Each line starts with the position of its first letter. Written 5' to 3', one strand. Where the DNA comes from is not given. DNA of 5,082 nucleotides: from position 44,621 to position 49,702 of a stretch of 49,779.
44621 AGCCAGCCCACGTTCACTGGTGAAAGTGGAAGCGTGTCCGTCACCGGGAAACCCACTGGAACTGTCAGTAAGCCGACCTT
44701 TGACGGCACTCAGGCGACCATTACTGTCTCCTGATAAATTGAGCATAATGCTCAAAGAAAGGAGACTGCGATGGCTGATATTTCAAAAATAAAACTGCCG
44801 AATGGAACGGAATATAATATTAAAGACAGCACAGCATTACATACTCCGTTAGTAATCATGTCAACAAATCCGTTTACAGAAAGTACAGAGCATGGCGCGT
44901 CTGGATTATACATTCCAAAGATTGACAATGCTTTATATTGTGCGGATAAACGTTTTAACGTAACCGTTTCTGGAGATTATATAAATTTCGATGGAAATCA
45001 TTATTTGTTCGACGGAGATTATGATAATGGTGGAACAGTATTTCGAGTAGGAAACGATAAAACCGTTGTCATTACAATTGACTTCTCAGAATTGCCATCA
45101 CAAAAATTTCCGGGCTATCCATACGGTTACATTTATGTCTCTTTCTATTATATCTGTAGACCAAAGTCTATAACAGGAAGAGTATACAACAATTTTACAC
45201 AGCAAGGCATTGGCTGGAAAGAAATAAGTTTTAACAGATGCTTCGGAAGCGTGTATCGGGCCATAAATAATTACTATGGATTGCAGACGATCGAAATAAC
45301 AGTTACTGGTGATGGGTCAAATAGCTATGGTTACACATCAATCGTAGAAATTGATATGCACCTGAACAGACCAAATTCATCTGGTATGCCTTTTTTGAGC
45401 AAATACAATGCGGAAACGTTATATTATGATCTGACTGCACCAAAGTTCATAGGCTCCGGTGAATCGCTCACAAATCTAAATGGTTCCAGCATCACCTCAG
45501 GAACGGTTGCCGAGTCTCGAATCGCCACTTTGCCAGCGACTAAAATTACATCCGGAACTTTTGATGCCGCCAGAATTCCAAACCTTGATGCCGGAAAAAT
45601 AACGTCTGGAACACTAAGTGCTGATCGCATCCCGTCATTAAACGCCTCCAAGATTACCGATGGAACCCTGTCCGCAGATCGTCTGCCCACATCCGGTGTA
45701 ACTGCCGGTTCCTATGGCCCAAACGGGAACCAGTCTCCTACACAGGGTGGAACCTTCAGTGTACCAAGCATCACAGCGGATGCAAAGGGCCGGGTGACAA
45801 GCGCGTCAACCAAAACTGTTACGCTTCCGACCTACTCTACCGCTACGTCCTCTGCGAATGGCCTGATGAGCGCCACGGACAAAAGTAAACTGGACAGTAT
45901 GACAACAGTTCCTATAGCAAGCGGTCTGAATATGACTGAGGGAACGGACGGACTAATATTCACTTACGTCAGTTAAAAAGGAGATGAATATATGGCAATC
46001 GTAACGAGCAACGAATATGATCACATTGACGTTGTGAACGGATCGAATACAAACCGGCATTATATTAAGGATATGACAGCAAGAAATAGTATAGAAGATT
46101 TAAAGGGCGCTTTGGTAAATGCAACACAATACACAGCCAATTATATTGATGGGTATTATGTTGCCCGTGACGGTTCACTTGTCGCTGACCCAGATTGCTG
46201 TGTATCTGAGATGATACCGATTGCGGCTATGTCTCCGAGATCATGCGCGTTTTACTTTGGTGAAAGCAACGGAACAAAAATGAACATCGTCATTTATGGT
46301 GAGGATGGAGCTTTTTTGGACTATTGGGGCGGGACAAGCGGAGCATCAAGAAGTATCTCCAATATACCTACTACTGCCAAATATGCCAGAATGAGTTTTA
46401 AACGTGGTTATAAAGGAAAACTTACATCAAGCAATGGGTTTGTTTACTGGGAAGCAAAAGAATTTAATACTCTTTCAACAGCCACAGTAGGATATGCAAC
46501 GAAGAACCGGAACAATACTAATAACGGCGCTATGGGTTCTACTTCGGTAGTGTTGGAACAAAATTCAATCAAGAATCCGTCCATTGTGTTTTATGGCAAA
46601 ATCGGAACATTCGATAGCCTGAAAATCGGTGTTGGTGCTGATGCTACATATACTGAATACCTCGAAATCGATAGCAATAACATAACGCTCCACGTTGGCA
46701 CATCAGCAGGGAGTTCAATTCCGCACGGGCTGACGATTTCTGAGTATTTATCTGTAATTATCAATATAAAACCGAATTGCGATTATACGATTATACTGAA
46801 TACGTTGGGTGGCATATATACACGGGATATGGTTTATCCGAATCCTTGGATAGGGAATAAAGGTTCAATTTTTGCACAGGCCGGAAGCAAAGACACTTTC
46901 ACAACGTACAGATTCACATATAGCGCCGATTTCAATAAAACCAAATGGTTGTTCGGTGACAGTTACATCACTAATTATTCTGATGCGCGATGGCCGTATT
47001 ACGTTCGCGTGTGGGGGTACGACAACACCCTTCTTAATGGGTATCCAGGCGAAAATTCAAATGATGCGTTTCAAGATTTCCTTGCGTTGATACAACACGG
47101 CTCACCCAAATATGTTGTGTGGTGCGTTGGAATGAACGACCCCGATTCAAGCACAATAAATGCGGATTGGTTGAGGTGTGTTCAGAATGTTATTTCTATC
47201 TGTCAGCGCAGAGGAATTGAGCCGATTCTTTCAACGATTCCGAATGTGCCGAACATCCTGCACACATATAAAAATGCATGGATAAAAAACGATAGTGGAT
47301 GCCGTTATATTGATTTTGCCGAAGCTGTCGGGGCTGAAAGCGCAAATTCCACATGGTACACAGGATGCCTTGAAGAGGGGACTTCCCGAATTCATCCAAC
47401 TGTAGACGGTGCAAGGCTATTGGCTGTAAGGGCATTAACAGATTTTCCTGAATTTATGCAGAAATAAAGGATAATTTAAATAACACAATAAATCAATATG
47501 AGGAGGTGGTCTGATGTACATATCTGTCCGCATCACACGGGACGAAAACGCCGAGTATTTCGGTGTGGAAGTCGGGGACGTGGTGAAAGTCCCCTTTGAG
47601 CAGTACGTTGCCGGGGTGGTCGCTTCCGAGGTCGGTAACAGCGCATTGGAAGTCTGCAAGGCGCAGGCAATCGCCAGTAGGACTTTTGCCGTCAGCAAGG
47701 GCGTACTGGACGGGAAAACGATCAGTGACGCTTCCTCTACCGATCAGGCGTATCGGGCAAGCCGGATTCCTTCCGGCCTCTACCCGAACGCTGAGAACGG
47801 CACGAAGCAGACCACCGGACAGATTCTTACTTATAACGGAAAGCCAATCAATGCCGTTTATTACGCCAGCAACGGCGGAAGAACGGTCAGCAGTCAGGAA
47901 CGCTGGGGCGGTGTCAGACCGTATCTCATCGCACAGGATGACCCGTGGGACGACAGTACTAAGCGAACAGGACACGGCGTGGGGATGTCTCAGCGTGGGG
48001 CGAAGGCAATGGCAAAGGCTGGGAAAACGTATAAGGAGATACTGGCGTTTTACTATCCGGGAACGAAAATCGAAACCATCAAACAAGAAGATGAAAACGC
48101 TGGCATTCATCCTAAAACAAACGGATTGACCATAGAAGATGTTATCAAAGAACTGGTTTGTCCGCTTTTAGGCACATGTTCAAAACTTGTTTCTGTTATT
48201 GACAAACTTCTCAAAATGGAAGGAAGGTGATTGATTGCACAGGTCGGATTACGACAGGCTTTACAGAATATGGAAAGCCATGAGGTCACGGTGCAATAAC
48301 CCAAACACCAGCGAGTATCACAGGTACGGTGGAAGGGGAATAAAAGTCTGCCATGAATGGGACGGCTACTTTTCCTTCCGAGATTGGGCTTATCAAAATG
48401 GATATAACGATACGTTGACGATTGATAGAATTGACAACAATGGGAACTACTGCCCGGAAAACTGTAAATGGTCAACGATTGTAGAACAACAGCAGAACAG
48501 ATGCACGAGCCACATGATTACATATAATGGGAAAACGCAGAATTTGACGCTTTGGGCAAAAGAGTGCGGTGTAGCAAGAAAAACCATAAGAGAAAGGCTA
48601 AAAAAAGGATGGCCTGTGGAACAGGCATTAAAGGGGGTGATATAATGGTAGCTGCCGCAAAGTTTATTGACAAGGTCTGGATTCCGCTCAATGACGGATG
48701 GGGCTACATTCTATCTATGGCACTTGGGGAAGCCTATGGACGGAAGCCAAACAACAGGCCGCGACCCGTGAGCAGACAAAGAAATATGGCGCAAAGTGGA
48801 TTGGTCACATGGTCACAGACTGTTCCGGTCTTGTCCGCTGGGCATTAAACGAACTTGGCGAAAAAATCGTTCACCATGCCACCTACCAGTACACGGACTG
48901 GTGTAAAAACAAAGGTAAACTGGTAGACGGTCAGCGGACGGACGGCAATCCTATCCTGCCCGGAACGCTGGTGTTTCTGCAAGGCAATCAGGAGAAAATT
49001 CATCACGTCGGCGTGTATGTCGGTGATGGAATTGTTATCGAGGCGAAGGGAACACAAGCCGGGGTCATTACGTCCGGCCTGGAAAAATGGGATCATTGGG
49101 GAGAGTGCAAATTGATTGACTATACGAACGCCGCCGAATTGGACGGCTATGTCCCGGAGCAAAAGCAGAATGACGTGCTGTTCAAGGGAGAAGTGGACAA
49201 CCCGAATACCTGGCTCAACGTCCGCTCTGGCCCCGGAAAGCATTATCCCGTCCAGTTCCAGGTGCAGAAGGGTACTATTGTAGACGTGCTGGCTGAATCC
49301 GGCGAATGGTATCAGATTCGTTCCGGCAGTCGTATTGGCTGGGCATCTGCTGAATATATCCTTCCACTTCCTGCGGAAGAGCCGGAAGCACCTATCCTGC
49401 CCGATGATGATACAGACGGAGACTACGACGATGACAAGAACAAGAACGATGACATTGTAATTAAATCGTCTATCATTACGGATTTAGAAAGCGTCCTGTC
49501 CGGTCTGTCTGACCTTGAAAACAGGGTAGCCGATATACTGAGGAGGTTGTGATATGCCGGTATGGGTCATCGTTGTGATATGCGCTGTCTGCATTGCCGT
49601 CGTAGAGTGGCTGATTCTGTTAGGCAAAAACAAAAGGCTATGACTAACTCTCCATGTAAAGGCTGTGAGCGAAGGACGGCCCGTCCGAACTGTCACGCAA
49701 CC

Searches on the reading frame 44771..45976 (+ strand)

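Call 51: search_protein_families(library=phrogs, proteins=[window:44771-45976:+], max_evalue=0.00001)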
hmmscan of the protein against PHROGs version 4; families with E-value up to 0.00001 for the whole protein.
window:44771-45976:+ (401 aa): 5 families
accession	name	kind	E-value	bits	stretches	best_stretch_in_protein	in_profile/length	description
phrog_1330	-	tail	2.5e-07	30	0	233-285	996-1051/1361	tail protein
phrog_6907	-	unknown function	1.7e-06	29.3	1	323-380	37-91/99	-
phrog_5207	-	unknown function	2.8e-06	27.1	0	355-391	262-298/689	-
phrog_35520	-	tail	3.6e-06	26.4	1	256-310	829-885/1199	tail protein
phrog_26466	-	unknown function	7.5e-06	24.2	1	235-287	1858-1914/2337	-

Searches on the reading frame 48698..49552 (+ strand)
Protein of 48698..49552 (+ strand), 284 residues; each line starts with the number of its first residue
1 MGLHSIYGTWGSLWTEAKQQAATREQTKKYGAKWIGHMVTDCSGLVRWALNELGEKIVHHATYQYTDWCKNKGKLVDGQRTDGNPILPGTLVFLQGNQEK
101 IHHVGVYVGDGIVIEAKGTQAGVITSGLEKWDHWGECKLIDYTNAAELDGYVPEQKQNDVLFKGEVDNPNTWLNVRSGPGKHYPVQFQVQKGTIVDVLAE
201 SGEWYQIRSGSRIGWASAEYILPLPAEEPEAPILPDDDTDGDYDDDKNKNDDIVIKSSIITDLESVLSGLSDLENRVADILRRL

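Call 51: search_protein_families(library=phrogs, proteins=[window:48698-49552:+], max_evalue=0.00001)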
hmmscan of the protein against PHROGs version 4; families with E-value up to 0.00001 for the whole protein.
window:48698-49552:+ (284 aa): 3 families
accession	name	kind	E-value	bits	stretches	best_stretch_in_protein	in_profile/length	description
phrog_329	-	tail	6e-14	52.2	1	19-131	535-644/949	minor tail protein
phrog_1794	-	lysis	8e-09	36.3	1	29-221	220-327/336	amidase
phrog_400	-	tail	5.6e-07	29.9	1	21-123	538-631/654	tail protein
